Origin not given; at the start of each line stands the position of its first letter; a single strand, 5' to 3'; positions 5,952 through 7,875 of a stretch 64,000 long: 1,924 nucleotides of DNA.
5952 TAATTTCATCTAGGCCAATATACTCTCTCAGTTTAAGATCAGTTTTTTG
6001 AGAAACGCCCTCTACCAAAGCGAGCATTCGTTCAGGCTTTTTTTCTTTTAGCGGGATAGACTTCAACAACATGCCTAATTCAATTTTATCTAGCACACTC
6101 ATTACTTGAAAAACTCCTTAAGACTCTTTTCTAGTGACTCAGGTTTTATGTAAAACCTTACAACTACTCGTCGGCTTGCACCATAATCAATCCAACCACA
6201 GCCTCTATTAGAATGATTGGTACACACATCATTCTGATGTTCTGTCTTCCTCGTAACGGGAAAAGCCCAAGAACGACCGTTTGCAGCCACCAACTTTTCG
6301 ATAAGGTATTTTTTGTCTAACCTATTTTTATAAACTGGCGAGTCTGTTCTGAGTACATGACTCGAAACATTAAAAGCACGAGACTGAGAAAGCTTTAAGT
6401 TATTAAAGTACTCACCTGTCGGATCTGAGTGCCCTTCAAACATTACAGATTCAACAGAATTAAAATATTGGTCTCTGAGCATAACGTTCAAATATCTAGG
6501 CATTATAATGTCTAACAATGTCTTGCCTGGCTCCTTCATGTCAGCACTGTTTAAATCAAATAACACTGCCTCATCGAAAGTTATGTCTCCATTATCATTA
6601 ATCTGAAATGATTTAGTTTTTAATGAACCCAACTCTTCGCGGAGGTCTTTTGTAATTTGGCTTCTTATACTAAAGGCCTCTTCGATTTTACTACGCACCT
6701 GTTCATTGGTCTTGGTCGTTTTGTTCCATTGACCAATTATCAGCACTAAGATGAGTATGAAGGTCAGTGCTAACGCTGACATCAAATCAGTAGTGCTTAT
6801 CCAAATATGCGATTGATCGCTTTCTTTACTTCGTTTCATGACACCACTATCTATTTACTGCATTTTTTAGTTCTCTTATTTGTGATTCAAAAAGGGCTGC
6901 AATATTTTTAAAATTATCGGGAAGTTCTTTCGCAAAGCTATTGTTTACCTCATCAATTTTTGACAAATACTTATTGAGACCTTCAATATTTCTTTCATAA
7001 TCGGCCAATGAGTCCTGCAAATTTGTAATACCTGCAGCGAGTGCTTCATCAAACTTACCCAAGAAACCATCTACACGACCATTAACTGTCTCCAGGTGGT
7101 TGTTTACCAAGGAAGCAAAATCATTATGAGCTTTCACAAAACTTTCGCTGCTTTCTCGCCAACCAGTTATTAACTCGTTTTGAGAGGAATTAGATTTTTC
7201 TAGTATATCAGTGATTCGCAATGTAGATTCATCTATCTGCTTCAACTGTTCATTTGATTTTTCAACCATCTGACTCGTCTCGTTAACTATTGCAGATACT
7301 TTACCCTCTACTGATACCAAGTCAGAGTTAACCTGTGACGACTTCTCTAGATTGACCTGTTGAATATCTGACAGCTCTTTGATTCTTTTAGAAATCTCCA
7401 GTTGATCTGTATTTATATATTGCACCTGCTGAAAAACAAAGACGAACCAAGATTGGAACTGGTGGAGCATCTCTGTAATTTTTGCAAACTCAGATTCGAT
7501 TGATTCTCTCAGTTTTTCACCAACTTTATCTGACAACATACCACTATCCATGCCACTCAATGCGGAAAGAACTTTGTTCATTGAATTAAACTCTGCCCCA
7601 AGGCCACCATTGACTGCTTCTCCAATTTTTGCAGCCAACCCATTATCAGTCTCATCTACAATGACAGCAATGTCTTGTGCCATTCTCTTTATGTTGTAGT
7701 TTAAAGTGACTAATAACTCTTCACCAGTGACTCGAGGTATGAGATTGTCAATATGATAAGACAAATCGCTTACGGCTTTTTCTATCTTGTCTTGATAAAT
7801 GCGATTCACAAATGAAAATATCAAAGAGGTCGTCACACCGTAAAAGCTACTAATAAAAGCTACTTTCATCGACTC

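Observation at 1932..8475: Compact Zorya type I-like anti-phage operon: MotA-like, MotB/OmpA-like, 405-aa protein and SNF2 ATPase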

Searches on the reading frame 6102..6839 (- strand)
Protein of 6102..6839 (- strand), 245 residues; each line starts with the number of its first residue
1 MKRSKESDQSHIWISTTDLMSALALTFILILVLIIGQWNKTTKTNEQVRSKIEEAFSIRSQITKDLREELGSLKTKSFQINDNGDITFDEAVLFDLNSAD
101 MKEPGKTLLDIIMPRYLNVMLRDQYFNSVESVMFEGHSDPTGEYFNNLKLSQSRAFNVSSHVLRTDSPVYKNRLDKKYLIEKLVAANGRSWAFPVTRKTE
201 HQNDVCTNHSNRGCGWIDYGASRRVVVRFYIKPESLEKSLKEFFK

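Call 3: search_protein_families(library=padloc, proteins=[window:6102-6839:-], max_evalue=0.01)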
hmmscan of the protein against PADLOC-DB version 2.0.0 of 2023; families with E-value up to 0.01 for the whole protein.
window:6102-6839:- (245 aa): 7 families
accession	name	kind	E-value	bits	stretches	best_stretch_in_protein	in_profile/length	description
PDLC00609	ZorB1|ZorB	-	4.2e-48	161.9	1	3-242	9-227/232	MotB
PDLC00641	ZorB2|ZorB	-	4.6e-33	112.9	1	3-232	7-225/238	MotB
PDLC00608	ZorB1|ZorB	-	9.3e-22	75.5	1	3-201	8-211/243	MotB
PDLC00611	ZorB1|ZorB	-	8.2e-21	72.8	1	2-191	10-196/240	MotB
PDLC00610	ZorB1|ZorB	-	9.3e-19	66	1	4-171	8-193/254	MotB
PDLC00651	ZorB3|ZorB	-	9.2e-14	49.5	1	7-163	10-163/215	MotB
PDLC00612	ZorB1|ZorB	-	2.5e-12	45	1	43-166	83-221/293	MotB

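Call 4: search_protein_families(library=pfam, proteins=[window:6102-6839:-], max_evalue=0.01)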
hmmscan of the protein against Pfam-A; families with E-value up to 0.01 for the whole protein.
window:6102-6839:- (245 aa): 1 family
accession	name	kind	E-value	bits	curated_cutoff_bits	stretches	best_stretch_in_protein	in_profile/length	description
PF00691.25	OmpA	-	0.00013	22.7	27.2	1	93-162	1-64/98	OmpA family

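Call 7: search_protein_families(library=ncbifam, proteins=[window:6102-6839:-], max_evalue=0.1)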
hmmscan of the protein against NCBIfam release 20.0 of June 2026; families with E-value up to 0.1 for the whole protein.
window:6102-6839:- (245 aa): 15 families
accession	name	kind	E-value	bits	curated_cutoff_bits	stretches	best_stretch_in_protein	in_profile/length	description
NF041788.1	anti-phage_ZorB1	equivalog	6.1e-15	55.3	400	1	2-191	10-197/243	type I Zorya anti-phage system protein ZorB1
NF006547.1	PRK09040.1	equivalog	3.1e-12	46.3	194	1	7-161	8-159/213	hypothetical protein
NF041787.1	anti-phage_ZorB2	equivalog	1.9e-10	41.3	400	1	91-204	72-186/210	type II Zorya anti-phage system protein ZorB2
NF053611.1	YiaD_Gzip_OmpA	equivalog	2.6e-08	33.8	175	1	63-175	75-177/206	YiaD family glycine zipper/OmpA-like lipoprotein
NF053585.1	OMP_LP_YfiB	equivalog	7.1e-06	26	128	1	68-163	33-121/163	outer membrane lipoprotein YfiB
NF045787.1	OmpABordt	equivalog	1.1e-05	25.1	200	1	82-164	77-151/194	outer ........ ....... OmpA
NF053612.1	anchor_PA1041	equivalog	0.00026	21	250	1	86-166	125-199/236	PA1041 family peptidoglycan-binding anchor lipoprotein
NF053613.1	OMP_toxin_LptF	equivalog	0.0004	20.1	400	1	54-165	103-208/256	lipotoxin F family OmpA-related lipoprotein LptF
NF006542.0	PRK09039.1-1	equivalog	0.0011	18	388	1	87-162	504-583/627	peptidoglycan -binding protein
NF007804.1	PRK10510.1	equivalog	0.0013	18.2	307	1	86-164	108-178/219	OmpA family lipoprotein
NF041013.1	T4P_ComGE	equivalog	0.002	18.2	49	1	15-69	7-60/83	competence type IV pilus minor pilin ComGE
NF008071.1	PRK10808.1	equivalog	0.0029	17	277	1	86-163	227-298/358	porin OmpA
NF005195.1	PRK06667.1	equivalog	0.01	15.6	300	0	91-164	123-196/241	flagellar motor protein MotB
NF006508.0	PRK08944.1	subfamily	0.02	14.1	259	0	48-174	137-257/304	MotB family protein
NF052531.1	Strep_LiaS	equivalog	0.033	13.4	450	1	20-82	51-112/328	envelope stress sensor histidine kinase LiaS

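Call 14: search_solved_structures(query=window:6102-6839:-, max_evalue=0.01, show_alignments=1)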
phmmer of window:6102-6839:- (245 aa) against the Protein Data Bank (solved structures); distinct sequences matched with E-value up to 0.01: 4.
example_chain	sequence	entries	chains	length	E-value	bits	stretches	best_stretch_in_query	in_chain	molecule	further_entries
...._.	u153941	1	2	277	7.2e-12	48.5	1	5-201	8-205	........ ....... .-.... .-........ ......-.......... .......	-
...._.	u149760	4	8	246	6.2e-11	45.4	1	3-191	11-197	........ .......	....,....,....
8vvn_B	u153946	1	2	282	1.1e-06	31.6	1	5-157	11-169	Chemotaxis protein MotB-related protein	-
5wtp_A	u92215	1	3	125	0.0044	19.7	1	90-197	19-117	OmpA family protein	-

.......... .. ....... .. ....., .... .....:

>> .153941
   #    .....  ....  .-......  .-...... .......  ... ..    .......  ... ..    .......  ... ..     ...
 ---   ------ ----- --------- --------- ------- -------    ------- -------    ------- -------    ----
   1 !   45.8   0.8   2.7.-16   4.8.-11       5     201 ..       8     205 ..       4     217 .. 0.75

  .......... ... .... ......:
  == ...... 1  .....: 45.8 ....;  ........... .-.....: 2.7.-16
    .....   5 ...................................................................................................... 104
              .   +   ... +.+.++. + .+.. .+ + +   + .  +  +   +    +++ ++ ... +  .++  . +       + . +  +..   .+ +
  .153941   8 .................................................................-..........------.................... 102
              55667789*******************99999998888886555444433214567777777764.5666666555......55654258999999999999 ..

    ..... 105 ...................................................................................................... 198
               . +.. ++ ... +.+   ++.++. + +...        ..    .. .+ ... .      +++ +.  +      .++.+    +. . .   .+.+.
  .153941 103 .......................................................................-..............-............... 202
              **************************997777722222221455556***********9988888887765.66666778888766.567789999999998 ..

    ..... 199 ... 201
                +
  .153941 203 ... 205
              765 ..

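Call 35: find_related_loci(query=A2, collection=genome_contigs, flank=9000)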
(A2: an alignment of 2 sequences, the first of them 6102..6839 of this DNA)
Query A2 (245 aa) in genome_contigs; peptide patterns used: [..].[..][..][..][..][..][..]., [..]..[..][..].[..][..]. (x = any residue, [..] = any of these).
70 stretches matched a pattern, but none encodes a relative of the query by tblastn (E <= 1e-3).

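Call 39: search_solved_structures(query=window:6102-6839:-, max_evalue=0.00001, show_alignments=2)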
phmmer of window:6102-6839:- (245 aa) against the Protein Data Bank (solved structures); distinct sequences matched with E-value up to 0.00001: 3.
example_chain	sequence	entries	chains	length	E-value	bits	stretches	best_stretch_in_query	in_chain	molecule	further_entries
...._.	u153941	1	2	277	7.2e-12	48.5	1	5-201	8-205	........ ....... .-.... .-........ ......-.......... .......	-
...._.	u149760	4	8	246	6.2e-11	45.4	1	3-191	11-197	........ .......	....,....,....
8vvn_B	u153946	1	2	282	1.1e-06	31.6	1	5-157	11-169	Chemotaxis protein MotB-related protein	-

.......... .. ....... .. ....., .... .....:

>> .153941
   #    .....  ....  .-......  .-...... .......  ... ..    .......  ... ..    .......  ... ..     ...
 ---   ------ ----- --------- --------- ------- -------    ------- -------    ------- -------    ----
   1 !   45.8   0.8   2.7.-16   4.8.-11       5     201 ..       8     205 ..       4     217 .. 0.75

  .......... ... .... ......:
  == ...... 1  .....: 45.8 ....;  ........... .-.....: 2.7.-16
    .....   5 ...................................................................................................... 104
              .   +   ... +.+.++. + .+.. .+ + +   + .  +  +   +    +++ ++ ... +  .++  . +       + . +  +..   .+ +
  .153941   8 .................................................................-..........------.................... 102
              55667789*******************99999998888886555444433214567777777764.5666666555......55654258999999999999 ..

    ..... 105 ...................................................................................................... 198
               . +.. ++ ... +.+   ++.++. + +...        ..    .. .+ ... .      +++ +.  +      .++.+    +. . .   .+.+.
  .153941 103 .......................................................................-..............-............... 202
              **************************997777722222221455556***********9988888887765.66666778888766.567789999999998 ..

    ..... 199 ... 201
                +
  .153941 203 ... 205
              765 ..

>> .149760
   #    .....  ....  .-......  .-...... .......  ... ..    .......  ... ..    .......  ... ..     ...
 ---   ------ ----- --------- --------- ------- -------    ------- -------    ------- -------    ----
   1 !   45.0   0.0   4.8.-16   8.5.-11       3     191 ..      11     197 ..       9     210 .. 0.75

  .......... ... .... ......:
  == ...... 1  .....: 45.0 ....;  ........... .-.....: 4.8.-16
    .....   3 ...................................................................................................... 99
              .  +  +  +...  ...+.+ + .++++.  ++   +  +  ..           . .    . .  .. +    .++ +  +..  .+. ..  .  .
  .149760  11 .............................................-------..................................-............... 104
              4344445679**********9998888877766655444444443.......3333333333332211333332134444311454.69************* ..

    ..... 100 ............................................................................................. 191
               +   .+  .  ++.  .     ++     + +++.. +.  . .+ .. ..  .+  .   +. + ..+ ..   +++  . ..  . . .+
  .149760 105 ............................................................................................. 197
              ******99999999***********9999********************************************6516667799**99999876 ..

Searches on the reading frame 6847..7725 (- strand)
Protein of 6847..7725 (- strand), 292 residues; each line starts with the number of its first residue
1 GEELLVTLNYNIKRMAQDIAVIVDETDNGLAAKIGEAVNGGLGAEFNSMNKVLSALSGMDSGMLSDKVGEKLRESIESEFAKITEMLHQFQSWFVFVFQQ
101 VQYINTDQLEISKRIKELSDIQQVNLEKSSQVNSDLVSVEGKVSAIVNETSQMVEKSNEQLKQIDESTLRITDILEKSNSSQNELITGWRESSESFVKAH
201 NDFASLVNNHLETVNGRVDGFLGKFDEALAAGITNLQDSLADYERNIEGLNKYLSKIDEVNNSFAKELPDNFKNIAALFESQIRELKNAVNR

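Call 59: search_protein_families(library=padloc, proteins=[window:6847-7725:-], max_evalue=10)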
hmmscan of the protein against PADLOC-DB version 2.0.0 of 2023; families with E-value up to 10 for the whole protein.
window:6847-7725:- (292 aa): 6 families
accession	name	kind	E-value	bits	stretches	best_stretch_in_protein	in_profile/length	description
PDLC00604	ZorA1|ZorA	-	0.00046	16.7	2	141-246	521-619/639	MotA/ExbB/TolQ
PDLC00603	ZorA1|ZorA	-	0.00047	16.9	1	191-246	666-721/727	MotA/ExbB/TolQ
PDLC00637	ZorA2|ZorA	-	0.00051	16.9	1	72-271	186-361/420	MotA/ExbB/TolQ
PDLC00605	ZorA1|ZorA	-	0.0013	15.2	1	68-259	501-692/700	MotA/ExbB/TolQ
PDLC00598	ZorA1|ZorA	-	0.0039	13.6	1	109-244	525-660/663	MotA/ExbB/TolQ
PDLC00006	DruC1|DruC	-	0.0073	12.8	1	74-265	178-361/626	Unknown function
